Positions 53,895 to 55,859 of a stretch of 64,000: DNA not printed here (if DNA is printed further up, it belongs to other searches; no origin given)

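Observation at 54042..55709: Threonine-synthase-like PLP enzyme fused in frame to a response-regulator receiver domain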

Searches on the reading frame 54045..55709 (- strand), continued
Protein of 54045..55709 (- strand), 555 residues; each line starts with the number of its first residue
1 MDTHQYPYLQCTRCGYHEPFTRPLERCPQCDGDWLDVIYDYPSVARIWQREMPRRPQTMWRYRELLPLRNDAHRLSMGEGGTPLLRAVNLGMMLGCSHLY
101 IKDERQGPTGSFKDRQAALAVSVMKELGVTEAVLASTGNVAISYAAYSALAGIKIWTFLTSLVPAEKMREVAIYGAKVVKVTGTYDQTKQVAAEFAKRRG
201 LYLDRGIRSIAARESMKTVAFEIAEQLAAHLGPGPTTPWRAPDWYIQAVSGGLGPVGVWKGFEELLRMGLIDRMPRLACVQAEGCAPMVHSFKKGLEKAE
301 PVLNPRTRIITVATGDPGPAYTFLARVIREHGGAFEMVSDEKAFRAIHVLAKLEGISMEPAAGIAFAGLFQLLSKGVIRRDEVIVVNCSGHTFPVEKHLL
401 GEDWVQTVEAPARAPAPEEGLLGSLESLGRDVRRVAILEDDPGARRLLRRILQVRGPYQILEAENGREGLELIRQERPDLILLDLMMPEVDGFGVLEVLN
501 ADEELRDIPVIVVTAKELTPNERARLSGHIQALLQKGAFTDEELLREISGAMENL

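Call 72: list_cluster_members(proteins=[P0190, P0203, P0213, P0122, P0123, P0124, P0125, P0127, P0175, P0147])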
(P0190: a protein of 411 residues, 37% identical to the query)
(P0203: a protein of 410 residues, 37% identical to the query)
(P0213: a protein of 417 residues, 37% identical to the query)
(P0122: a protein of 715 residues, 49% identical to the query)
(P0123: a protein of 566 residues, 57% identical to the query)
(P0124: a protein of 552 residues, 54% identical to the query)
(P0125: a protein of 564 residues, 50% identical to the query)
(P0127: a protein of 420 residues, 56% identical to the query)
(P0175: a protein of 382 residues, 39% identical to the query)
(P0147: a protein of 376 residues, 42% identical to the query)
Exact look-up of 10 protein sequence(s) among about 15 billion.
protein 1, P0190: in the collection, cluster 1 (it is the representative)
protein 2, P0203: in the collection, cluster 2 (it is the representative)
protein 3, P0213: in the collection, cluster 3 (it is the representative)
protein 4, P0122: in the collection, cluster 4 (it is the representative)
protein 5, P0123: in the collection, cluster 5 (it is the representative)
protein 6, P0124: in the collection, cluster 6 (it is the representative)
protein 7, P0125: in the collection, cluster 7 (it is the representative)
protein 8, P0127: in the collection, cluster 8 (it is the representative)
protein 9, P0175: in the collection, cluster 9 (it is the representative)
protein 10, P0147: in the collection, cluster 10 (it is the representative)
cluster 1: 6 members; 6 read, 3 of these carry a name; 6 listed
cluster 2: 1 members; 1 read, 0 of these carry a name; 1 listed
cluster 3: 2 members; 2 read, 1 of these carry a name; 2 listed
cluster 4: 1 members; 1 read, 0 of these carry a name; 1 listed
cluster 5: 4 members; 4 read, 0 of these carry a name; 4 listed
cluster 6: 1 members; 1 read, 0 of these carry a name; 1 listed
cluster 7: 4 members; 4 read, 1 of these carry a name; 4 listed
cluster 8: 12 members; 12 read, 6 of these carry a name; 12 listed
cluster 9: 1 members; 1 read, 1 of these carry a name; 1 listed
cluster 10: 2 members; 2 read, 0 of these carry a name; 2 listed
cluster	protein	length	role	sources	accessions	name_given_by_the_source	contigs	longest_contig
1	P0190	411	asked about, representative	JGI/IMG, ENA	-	-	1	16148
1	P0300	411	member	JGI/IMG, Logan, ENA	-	threonine synthase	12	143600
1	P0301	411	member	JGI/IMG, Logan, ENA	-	threonine synthase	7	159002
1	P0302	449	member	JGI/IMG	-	threonine synthase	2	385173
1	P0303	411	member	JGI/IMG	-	-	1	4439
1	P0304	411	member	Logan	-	-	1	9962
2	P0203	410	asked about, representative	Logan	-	-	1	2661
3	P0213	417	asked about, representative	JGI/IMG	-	-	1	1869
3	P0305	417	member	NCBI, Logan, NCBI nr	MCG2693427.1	threonine synthase [Candidatus Parcubacteria bacterium]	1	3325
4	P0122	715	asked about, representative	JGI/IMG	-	-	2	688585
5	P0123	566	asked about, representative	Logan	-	-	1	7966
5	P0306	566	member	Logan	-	-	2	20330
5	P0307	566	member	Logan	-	-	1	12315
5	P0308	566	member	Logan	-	-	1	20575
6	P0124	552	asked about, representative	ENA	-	-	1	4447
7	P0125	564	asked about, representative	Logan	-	-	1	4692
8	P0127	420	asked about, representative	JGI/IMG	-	threonine synthase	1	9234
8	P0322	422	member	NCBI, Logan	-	-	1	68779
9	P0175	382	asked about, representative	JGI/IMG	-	threonine synthase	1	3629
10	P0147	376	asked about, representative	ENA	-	-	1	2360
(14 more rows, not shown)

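Call 73: find_encoding_contigs(protein=P0322, flank=8000, max_places=2)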
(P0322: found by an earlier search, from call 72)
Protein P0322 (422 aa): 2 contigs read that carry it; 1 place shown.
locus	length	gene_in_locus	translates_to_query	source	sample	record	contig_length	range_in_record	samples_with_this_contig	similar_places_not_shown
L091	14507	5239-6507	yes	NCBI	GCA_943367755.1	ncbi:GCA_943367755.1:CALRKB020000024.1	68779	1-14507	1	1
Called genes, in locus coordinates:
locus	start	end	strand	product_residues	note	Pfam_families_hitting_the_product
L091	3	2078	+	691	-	?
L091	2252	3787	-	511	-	PF00270:DEAD, PF04851:ResIII, PF18766:SWI2_SNF2 (weak), PF00271:Helicase_C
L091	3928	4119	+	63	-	-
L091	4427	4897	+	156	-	PF00814:TsaD (weak)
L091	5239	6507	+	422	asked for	PF00291:PALP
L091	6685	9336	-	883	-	PF01590:GAF, PF00989:PAS, PF08448:PAS_4, PF13426:PAS_9, PF13426:PAS_9, PF00989:PAS, PF08448:PAS_4, PF00989:PAS, +8 more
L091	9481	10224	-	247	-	PF00427:PBS_linker_poly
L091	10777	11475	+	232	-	PF00072:Response_reg, PF00486:Trans_reg_C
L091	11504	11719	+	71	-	-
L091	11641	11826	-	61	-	-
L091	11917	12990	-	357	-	PF13409:GST_N_2, PF00043:GST_C (weak), PF13410:GST_C_2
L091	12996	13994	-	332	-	PF00534:Glycos_transf_1, PF13692:Glyco_trans_1_4 (weak)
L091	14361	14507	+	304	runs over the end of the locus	PF04055:Radical_SAM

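Call 77: search_protein_families(library=ncbifam, proteins=[P0322, P0190, P0137, P0148], max_evalue=1e-30)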
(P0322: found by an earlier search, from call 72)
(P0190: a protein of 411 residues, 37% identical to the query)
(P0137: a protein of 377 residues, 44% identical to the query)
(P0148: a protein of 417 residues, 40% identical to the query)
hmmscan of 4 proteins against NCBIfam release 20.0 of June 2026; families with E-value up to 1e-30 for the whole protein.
P0322 (422 aa): 7 families
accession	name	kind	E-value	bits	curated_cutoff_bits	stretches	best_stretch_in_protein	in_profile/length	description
NF006050.0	PRK08197.1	equivalog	5e-92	308.8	303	1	26-402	7-381/406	threonine synthase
NF004170.0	PRK05638.1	equivalog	1e-60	205.5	421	1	28-402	2-355/442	threonine synthase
TIGR00260.1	thrC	equivalog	5e-51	173.9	167.1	1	79-401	1-334/340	threonine synthase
NF005035.0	PRK06450.1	equivalog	5.9e-43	147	301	1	28-382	4-321/338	threonine synthase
TIGR03844.1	cysteate_syn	equivalog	1.6e-41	142.4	324.9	1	28-403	3-380/398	cysteate synthase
NF006205.0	PRK08329.1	equivalog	2.4e-40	138.6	358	1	28-402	2-343/347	threonine synthase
NF004996.0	PRK06381.1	equivalog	2.8e-39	135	266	1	101-396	15-313/319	threonine synthase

P0190 (411 aa): 6 families
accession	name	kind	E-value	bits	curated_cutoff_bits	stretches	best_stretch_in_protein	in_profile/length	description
TIGR00260.1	thrC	equivalog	1.8e-100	336.4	167.1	1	56-383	1-340/340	threonine synthase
NF006050.0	PRK08197.1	equivalog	2.4e-88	296.7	303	1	6-389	9-392/406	threonine synthase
NF004170.0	PRK05638.1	equivalog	3e-68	230.4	421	1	6-381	2-358/442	threonine synthase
NF004996.0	PRK06381.1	equivalog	1.2e-48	165.8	266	1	76-377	13-317/319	threonine synthase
NF006205.0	PRK08329.1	equivalog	3.2e-47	161.2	358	1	6-380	2-345/347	threonine synthase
NF005035.0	PRK06450.1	equivalog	1.1e-46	159.3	301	1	5-380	3-336/338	threonine synthase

P0137 (377 aa): 6 families
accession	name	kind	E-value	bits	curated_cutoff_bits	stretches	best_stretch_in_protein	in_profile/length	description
NF006050.0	PRK08197.1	equivalog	1.1e-72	245.1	303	1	7-374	9-380/406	threonine synthase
NF004170.0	PRK05638.1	equivalog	5.2e-59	199.9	421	1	7-374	2-353/442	threonine synthase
NF005035.0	PRK06450.1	equivalog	1e-44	152.8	301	1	7-359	4-324/338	threonine synthase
TIGR00260.1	thrC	equivalog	2.1e-44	152.1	167.1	1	54-372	1-331/340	threonine synthase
NF006205.0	PRK08329.1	equivalog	1.3e-43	149.4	358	1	7-377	2-344/347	threonine synthase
NF004996.0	PRK06381.1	equivalog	4.1e-39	134.5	266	1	75-370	14-313/319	threonine synthase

P0148 (417 aa): 7 families
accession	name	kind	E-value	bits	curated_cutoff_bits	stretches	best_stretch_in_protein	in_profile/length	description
NF006050.0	PRK08197.1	equivalog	1.6e-107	359.8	303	1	6-388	6-388/406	threonine synthase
TIGR00260.1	thrC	equivalog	2e-77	260.7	167.1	1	59-384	1-338/340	threonine synthase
NF004170.0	PRK05638.1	equivalog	4.1e-71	239.8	421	1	9-385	2-359/442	threonine synthase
NF005035.0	PRK06450.1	equivalog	2.5e-64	217.3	301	1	9-384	4-337/338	threonine synthase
NF006205.0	PRK08329.1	equivalog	1.1e-54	185.8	358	1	9-384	2-346/347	threonine synthase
NF004996.0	PRK06381.1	equivalog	5.3e-49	166.9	266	1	80-379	14-316/319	threonine synthase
TIGR03844.1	cysteate_syn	equivalog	5.9e-44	150.4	324.9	1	9-391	3-389/398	cysteate synthase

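Call 78: find_homologous_proteins(query=P0322, max_evalue=1e-20)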
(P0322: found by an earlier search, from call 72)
Query P0322 (422 aa): 7813 proteins with E <= 1e-20 among 8000 candidates; the best 120 are listed.
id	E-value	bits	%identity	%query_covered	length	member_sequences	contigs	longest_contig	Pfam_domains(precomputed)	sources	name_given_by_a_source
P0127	2.4e-258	875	92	100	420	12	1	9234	PF00291.32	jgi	jgi:threonine synthase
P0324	2.9e-252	855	89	100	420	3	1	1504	PF00291.32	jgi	jgi:threonine synthase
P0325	3.9e-250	848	89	100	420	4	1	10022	PF00291.32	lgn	-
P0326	9.2e-204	695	75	94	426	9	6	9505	PF00291.32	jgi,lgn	jgi:threonine synthase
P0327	9.1e-196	669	82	84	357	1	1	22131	PF00291.32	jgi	jgi:threonine synthase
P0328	3.4e-172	591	66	93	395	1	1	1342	PF00291.32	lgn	-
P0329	2.1e-171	588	65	92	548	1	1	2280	PF00291.32,PF00072.31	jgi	jgi:threonine synthase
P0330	2.5e-171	588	65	92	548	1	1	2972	PF00291.32,PF00072.31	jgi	jgi:threonine synthase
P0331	2.9e-171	588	66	93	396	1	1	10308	PF00291.32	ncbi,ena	-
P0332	2.1e-170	585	65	92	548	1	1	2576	PF00291.32,PF00072.31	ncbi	-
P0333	3.6e-167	575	64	93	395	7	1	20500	PF00291.32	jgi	-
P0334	1.2e-166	573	62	92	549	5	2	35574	PF00291.32,PF00072.31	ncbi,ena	-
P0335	1.3e-166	573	63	92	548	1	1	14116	PF00291.32,PF00072.31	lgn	-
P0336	2.5e-166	572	61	92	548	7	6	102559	PF00291.32,PF00072.31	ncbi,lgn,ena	-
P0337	1.0e-165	570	63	91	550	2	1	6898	PF00291.32,PF00072.31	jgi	jgi:threonine synthase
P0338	1.0e-165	570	62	92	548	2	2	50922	PF00291.32,PF00072.31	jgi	-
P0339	1.1e-165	570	61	92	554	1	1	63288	PF00291.32,PF00072.31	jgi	jgi:threonine synthase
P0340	1.3e-165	569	63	93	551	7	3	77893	PF00291.32,PF00072.31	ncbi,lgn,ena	-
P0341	1.4e-165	569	63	92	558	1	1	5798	PF00291.32,PF00072.31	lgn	-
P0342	1.7e-165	569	63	92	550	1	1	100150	PF00291.32,PF00072.31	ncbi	ncbi:MAG: threonine synthase [Anaerolineae bacterium]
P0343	1.9e-165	569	61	92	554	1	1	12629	PF00291.32,PF00072.31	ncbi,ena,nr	ncbi:MAG TPA: threonine synthase [Aggregatilineales bacterium]|nr:threonine synthase [Aggregatilinea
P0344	4.6e-165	568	62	93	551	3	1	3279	PF00291.32,PF00072.31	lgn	-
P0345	5.6e-165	567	60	92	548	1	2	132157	PF00291.32,PF00072.31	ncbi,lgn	-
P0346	7.7e-165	567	63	92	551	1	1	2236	PF00291.32,PF00072.31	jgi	jgi:threonine synthase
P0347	1.9e-164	566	63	92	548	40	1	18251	PF00291.32,PF00072.31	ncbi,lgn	ncbi:MAG: threonine synthase [Aggregatilineales bacterium]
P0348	2.3e-164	565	61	93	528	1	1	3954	PF00291.32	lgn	-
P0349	2.6e-164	565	62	91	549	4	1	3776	PF00291.32,PF00072.31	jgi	jgi:threonine synthase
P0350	4.8e-164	564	62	92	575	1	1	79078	PF00291.32,PF00072.31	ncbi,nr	ncbi:MAG: threonine synthase [Anaerolineae bacterium]|nr:threonine synthase [Anaerolineae bacterium]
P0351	1.0e-163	563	63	91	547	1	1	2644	PF00291.32,PF00072.31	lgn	-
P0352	2.0e-163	562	63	91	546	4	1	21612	PF00291.32,PF00072.31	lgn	-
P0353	2.1e-163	562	62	93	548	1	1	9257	PF00291.32,PF00072.31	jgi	-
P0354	2.4e-163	562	62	92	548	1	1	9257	PF00291.32,PF00072.31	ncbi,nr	ncbi:MAG: threonine synthase [Chloroflexi bacterium]|nr:threonine synthase [Chloroflexota bacterium]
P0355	2.4e-163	562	61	92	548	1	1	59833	PF00291.32,PF00072.31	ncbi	-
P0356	2.6e-163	562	61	93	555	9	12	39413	PF00291.32,PF00072.31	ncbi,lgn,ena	-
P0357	4.2e-163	561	61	92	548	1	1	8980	PF00291.32,PF00072.31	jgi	jgi:threonine synthase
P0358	4.5e-163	561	63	91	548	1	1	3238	PF00291.32,PF00072.31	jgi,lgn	jgi:threonine synthase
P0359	4.6e-163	561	62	92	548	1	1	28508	PF00291.32,PF00072.31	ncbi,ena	-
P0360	8.4e-163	560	60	91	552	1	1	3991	PF00291.32,PF00072.31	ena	-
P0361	1.6e-162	559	60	94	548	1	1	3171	PF00291.32,PF00072.31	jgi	jgi:threonine synthase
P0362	2.2e-162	559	61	92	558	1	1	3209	PF00291.32,PF00072.31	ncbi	-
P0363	3.1e-162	558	61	92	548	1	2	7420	PF00291.32,PF00072.31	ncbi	-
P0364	7.0e-162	557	61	91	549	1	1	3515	PF00291.32,PF00072.31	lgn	-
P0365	7.8e-162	557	63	91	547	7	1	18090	PF00291.32,PF00072.31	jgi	-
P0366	1.5e-161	556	61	91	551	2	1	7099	PF00291.32,PF00072.31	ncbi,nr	ncbi:MAG TPA: threonine synthase [Aggregatilineales bacterium]|nr:threonine synthase [Aggregatilinea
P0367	2.5e-161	555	61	91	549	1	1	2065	PF00291.32,PF00072.31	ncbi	-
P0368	1.2e-160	553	61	91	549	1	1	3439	PF00291.32,PF23455.2,PF00072.31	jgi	jgi:threonine synthase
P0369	1.8e-160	552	61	91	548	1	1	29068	PF00291.32,PF00072.31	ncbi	ncbi:MAG: threonine synthase [Chloroflexota bacterium]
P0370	2.3e-160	552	60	92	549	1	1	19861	PF00291.32,PF00072.31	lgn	-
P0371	6.1e-160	551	60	92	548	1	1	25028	PF00291.32,PF00072.31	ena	-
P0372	1.0e-159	550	60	92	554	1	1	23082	PF00291.32,PF00072.31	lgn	-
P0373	1.3e-159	550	63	86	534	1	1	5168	PF00291.32,PF00072.31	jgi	jgi:threonine synthase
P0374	1.5e-159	549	60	92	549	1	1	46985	PF00291.32,PF00072.31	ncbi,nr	ncbi:MAG: threonine synthase [Anaerolineae bacterium]|nr:threonine synthase [Anaerolineae bacterium]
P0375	3.4e-159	548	62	87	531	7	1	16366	PF00291.32,PF00072.31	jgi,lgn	jgi:threonine synthase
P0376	4.2e-159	548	60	91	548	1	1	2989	PF00291.32,PF00072.31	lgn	-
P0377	1.1e-158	547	61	91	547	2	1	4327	PF00291.32,PF00072.31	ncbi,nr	ncbi:MAG TPA: threonine synthase, partial [Aggregatilineales bacterium]|nr:threonine synthase [Aggre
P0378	2.3e-158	546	59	92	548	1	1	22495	PF00291.32,PF00072.31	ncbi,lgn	-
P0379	2.4e-158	545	60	92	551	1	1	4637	PF00291.32,PF00072.31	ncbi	-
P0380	2.5e-158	545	60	91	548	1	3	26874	PF00291.32,PF00072.31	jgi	jgi:threonine synthase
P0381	2.8e-158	545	59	92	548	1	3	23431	PF00291.32,PF00072.31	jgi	jgi:threonine synthase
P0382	3.3e-158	545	62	87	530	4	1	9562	PF00291.32,PF00072.31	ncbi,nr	ncbi:MAG: threonine synthase [Anaerolineae bacterium]|nr:threonine synthase [Anaerolineae bacterium]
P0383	6.7e-158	544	59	92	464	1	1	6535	PF00291.32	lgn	-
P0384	8.6e-158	544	60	91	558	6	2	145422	PF00291.32,PF00072.31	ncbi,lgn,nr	ncbi:MAG: threonine synthase [Anaerolineae bacterium]|nr:threonine synthase [Anaerolineae bacterium]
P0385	1.1e-157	543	59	92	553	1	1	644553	PF00291.32,PF00072.31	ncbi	ncbi:MAG: hypothetical protein OHK0023_03840 [Anaerolineae bacterium]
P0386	2.0e-157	542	61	92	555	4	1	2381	PF00291.32,PF00072.31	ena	-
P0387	2.0e-157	542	60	91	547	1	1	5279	PF00291.32,PF00072.31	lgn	-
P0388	2.5e-157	542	59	91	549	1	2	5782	PF00291.32,PF00072.31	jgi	jgi:threonine synthase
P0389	2.7e-157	542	62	87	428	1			PF00291.32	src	-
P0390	3.6e-157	542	62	86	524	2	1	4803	PF00291.32,PF00072.31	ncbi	-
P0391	4.4e-157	541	59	92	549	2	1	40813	PF00291.32,PF00072.31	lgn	-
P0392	5.6e-157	541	59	91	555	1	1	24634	PF00291.32,PF00072.31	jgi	jgi:threonine synthase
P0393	5.8e-157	541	59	91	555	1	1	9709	PF00291.32,PF00072.31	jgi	jgi:threonine synthase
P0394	6.4e-157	541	61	92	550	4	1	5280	PF00291.32,PF00072.31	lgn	-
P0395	6.6e-157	541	59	92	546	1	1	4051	PF00291.32,PF00072.31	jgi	jgi:threonine synthase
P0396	7.4e-157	541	61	91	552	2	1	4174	PF00291.32,PF00072.31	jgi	jgi:threonine synthase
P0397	1.4e-156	540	59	92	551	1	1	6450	PF00291.32,PF00072.31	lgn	-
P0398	1.9e-156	539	60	92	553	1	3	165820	PF00291.32,PF00072.31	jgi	jgi:threonine synthase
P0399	1.9e-156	539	60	92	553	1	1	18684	PF00291.32,PF00072.31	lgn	-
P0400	2.2e-156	539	59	91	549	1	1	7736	PF00291.32,PF00072.31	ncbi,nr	ncbi:MAG: threonine synthase [Anaerolineae bacterium]|nr:threonine synthase [Anaerolineae bacterium]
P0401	2.3e-156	539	58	92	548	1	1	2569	PF00291.32,PF00072.31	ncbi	-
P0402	3.0e-156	539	59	92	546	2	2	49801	PF00291.32,PF00072.31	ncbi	-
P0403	3.2e-156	538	60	91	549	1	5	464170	PF00291.32,PF00072.31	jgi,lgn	-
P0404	3.8e-156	538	61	91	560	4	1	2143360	PF00291.32,PF00072.31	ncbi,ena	-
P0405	6.2e-156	538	58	93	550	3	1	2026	PF00291.32,PF00072.31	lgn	-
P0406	7.0e-156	537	60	92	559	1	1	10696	PF00291.32,PF00072.31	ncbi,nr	ncbi:MAG: threonine synthase [Anaerolineae bacterium]|nr:threonine synthase [Anaerolineae bacterium]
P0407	1.3e-155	536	59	92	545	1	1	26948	PF00291.32,PF00072.31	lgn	-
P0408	1.5e-155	536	59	92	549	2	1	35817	PF00291.32,PF00072.31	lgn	-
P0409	2.4e-155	536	59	91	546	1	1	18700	PF00291.32,PF00072.31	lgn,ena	-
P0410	3.2e-155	535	60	91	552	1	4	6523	PF00291.32,PF00072.31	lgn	-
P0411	3.8e-155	535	59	91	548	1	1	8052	PF00291.32,PF00072.31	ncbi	-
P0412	3.9e-155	535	59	92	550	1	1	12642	PF00291.32,PF00072.31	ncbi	-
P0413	4.7e-155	535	59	91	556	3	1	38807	PF00291.32,PF00072.31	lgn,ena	-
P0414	5.4e-155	534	59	92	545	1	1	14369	PF00291.32,PF00072.31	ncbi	-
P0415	5.8e-155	534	58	92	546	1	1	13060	PF00291.32,PF00072.31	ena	-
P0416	6.7e-155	534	58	92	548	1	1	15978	PF00291.32,PF00072.31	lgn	-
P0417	7.6e-155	534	60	92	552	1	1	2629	PF00291.32,PF00072.31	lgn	-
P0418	8.3e-155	534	59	92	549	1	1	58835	PF00291.32,PF00072.31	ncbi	-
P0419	9.9e-155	534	59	91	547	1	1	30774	PF00291.32,PF00072.31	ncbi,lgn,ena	-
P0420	1.4e-154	533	58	92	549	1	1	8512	PF00291.32,PF00072.31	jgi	jgi:threonine synthase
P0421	1.5e-154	533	59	91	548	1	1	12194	PF00291.32,PF00072.31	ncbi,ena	-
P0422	1.5e-154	533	60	91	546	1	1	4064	PF00291.32,PF00072.31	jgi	jgi:threonine synthase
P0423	1.7e-154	533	58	91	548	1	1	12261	PF00291.32,PF00072.31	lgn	-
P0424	1.7e-154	533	58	94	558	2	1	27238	PF00291.32,PF00072.31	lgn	-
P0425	1.9e-154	533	59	92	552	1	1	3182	PF00291.32,PF00072.31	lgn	-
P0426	2.1e-154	533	59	91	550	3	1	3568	PF00291.32,PF00072.31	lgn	-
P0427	2.1e-154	532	61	91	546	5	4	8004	PF00291.32,PF00072.31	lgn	-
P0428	2.3e-154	532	60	92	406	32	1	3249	PF00291.32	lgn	-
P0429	3.0e-154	532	59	91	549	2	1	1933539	PF00291.32,PF00072.31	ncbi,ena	-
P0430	4.2e-154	532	59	91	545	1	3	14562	PF00291.32,PF00072.31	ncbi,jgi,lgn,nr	ncbi:MAG: threonine synthase [Phototrophicales bacterium]|nr:MAG: threonine synthase [Phototrophical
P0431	4.8e-154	531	59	92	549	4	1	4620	PF00291.32,PF00072.31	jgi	jgi:threonine synthase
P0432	5.1e-154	531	59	91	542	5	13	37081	PF00291.32,PF00072.31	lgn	-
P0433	5.2e-154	531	60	91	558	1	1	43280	PF00291.32,PF00072.31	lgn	-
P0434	5.3e-154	531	61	87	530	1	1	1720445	PF00291.32,PF00072.31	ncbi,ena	-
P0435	6.2e-154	531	59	92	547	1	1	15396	PF00291.32,PF00072.31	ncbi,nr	ncbi:MAG: threonine synthase [Chloroflexi bacterium]|nr:threonine synthase [Chloroflexota bacterium]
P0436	7.5e-154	531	58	91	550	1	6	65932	PF00291.32,PF00072.31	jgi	jgi:threonine synthase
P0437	8.3e-154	531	61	90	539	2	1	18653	PF00291.32,PF00072.31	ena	-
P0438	1.0e-153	530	59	94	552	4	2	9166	PF00291.32,PF00072.31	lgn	-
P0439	1.1e-153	530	58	92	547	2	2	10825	PF00291.32,PF00072.31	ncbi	-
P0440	1.1e-153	530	59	91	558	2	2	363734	PF00291.32,PF00072.31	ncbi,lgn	-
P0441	1.1e-153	530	58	92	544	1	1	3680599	PF00291.32,PF00072.31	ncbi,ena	-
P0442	1.4e-153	530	57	94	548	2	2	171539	PF00291.32,PF00072.31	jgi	jgi:threonine synthase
